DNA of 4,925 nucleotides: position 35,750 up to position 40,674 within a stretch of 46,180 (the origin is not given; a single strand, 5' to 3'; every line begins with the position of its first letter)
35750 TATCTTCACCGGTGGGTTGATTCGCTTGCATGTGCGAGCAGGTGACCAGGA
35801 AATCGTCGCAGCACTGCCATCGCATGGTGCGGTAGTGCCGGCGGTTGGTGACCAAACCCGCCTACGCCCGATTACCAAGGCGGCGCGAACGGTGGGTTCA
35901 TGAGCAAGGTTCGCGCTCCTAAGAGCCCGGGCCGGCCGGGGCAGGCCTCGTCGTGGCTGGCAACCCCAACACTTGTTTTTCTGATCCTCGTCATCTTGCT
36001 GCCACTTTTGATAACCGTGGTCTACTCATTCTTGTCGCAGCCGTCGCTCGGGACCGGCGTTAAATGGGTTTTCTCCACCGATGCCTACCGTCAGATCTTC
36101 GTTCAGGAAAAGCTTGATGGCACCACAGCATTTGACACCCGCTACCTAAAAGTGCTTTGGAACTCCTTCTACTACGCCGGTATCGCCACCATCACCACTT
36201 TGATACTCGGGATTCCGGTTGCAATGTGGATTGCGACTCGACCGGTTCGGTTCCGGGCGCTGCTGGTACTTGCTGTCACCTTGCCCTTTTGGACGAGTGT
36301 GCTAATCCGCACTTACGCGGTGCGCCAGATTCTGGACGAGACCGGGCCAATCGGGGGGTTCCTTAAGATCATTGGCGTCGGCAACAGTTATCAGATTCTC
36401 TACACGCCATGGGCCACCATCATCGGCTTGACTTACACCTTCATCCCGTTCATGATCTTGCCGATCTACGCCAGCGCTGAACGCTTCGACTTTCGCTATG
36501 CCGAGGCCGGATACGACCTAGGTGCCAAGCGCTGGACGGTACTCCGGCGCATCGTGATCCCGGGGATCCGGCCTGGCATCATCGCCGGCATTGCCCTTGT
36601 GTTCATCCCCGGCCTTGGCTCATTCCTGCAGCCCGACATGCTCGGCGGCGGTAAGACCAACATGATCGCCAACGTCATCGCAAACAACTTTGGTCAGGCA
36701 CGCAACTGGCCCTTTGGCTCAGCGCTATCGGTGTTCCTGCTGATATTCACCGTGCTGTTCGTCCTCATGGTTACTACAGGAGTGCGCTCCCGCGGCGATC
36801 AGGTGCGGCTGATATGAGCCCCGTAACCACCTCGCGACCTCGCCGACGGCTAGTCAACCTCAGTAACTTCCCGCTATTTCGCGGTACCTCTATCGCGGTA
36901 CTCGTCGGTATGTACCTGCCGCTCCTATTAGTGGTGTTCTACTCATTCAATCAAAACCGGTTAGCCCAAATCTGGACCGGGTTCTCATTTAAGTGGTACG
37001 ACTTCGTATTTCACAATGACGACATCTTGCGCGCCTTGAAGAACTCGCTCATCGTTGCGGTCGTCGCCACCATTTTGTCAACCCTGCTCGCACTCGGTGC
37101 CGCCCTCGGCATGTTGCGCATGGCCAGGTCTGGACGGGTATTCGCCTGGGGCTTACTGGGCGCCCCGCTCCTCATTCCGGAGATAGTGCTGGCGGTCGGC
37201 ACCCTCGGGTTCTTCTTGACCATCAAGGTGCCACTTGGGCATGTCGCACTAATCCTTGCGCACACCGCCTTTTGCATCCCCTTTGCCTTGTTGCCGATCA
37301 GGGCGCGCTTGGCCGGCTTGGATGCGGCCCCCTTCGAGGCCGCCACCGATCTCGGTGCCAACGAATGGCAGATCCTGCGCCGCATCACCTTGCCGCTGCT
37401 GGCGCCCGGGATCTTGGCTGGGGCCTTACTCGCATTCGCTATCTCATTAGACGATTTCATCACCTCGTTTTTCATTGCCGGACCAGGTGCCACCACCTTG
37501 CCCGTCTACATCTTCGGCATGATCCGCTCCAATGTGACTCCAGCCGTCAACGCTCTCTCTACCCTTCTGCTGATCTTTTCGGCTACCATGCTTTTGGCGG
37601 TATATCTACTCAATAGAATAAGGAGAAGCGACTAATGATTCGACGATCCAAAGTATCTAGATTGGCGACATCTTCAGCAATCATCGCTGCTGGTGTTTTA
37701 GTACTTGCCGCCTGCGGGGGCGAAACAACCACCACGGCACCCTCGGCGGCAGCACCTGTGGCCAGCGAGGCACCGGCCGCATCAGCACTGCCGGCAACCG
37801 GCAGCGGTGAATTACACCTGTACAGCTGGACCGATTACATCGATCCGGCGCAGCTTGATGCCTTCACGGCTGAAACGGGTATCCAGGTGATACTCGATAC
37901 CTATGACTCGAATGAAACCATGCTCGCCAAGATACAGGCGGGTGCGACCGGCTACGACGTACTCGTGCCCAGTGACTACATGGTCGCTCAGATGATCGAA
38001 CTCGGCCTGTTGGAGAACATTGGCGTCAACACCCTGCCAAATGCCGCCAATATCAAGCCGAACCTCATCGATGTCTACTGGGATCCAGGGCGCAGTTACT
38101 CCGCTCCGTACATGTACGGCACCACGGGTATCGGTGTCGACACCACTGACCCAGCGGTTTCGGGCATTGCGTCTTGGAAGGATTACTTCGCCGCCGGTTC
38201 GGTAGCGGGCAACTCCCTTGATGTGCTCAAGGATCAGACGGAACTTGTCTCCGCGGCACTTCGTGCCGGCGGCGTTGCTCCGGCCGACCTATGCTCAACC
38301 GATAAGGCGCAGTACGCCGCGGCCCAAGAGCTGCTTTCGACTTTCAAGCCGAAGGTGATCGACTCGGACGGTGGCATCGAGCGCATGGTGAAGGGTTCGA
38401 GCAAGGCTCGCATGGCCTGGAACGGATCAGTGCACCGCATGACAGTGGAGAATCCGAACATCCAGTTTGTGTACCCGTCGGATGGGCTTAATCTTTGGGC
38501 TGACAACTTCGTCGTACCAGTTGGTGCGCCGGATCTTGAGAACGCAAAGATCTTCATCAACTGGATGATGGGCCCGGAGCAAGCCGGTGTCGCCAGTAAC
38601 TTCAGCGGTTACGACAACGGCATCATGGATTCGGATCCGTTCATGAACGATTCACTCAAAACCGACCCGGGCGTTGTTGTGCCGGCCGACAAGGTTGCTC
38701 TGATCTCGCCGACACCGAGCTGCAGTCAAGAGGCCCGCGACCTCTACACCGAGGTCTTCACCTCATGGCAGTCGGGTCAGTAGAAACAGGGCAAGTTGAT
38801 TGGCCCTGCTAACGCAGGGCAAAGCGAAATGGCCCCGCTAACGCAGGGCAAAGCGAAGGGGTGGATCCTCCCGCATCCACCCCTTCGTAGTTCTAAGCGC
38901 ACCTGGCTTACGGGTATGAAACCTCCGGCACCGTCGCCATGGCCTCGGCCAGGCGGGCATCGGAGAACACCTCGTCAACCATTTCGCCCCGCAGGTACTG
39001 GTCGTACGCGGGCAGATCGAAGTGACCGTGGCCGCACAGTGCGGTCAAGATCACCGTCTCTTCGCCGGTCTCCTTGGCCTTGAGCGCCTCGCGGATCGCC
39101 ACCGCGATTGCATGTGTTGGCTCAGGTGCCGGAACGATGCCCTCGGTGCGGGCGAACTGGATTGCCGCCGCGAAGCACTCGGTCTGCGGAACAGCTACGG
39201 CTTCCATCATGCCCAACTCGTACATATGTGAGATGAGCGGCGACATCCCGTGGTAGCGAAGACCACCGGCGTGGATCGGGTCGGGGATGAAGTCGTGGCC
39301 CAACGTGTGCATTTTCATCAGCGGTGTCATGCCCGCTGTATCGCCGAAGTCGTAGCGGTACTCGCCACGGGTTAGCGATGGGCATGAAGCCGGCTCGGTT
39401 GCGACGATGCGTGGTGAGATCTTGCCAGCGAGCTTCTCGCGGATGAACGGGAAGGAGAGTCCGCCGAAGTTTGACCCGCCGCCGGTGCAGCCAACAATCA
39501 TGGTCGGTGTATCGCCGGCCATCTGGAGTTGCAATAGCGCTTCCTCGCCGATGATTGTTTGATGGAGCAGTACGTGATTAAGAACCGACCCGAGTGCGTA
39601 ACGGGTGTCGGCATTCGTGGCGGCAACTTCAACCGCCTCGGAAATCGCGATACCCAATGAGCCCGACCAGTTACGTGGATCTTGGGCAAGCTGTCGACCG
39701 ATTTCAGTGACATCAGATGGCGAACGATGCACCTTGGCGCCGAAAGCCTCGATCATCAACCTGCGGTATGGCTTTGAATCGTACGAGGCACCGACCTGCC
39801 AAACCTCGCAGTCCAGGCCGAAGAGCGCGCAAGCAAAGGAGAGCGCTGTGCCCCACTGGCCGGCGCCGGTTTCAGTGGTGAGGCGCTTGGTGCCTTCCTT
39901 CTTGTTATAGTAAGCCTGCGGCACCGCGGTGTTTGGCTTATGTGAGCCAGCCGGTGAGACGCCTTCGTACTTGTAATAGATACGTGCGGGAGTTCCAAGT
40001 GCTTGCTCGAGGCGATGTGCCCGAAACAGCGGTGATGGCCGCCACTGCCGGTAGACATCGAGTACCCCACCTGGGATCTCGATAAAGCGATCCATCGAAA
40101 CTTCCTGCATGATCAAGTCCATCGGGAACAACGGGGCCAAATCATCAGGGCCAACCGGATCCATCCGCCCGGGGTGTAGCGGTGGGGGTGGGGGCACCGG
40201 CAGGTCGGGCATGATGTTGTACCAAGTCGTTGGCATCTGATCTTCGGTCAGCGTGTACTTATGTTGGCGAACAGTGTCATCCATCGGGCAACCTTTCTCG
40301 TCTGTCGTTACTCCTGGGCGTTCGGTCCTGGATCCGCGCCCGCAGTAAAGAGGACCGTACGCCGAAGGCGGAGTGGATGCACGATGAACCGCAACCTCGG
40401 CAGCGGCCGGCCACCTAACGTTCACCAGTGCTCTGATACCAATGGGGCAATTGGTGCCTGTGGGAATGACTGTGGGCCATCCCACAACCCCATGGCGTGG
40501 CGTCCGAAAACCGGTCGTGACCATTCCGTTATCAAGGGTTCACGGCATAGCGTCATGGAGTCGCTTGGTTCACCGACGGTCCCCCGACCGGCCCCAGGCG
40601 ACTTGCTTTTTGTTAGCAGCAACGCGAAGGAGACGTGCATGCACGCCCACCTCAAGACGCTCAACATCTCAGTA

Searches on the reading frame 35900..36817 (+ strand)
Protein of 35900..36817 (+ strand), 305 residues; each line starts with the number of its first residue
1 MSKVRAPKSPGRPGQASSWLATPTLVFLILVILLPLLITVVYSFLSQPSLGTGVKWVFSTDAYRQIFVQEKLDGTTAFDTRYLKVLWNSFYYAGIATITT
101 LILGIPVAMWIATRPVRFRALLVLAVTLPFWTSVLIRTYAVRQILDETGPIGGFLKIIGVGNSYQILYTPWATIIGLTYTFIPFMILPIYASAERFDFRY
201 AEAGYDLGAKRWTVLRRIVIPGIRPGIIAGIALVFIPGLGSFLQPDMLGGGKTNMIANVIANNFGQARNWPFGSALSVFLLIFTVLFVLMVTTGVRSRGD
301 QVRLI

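Call 62: search_protein_families(library=pfam, proteins=[window:35900-36817:+], max_evalue=0.00001)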
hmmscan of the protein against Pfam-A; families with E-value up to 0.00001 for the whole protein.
window:35900-36817:+ (305 aa): 1 family
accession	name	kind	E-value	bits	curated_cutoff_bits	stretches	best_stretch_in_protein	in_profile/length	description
PF00528.27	BPD_transp_1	-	4.8e-11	43.1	26.4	1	89-290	14-175/184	Binding-protein-dependent transport system inner membrane component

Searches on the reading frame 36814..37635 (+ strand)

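Call 62: search_protein_families(library=pfam, proteins=[window:36814-37635:+], max_evalue=0.00001)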
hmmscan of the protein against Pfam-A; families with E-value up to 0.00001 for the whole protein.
window:36814-37635:+ (273 aa): 1 family
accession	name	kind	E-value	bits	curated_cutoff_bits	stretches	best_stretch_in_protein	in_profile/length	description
PF00528.27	BPD_transp_1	-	8.5e-11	42.4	26.4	1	94-270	4-183/184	Binding-protein-dependent transport system inner membrane component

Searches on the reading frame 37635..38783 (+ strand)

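Call 62: search_protein_families(library=pfam, proteins=[window:37635-38783:+], max_evalue=0.00001)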
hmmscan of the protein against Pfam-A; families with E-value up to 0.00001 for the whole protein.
window:37635-38783:+ (382 aa): 3 families
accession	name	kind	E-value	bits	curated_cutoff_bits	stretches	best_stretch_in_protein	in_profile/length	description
PF13416.11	SBP_bac_8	-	3.4e-26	93.1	27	1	74-326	3-258/279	Bacterial extracellular solute-binding protein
PF01547.30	SBP_bac_1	-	1.5e-09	38.8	26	1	66-317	5-306/307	Bacterial extracellular solute-binding protein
PF13343.11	SBP_bac_6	-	6.4e-06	26.3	24.6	0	110-317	7-208/245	Bacterial extracellular solute-binding protein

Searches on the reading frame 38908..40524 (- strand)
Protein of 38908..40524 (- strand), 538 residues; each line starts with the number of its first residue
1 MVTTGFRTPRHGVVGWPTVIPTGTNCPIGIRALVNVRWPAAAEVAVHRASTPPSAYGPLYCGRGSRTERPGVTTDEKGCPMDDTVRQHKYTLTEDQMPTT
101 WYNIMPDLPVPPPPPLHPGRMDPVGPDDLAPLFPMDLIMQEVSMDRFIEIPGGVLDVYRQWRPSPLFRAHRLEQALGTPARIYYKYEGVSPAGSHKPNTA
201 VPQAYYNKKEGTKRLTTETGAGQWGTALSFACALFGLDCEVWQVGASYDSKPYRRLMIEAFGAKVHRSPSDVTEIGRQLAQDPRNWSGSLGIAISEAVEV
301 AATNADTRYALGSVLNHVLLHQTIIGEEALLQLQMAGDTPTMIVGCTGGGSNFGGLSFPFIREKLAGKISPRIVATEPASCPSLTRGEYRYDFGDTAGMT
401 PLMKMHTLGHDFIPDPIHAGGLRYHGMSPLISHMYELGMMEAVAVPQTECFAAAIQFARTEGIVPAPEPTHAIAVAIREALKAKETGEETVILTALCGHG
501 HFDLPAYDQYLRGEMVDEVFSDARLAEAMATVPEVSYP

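Call 62: search_protein_families(library=pfam, proteins=[window:38908-40524:-], max_evalue=0.00001)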
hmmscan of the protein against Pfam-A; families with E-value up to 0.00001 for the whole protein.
window:38908-40524:- (538 aa): 1 family
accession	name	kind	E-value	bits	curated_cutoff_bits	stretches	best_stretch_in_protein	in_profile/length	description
PF00291.31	PALP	-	5.6e-40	137.9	35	1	160-498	4-295/295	Pyridoxal-phosphate dependent enzyme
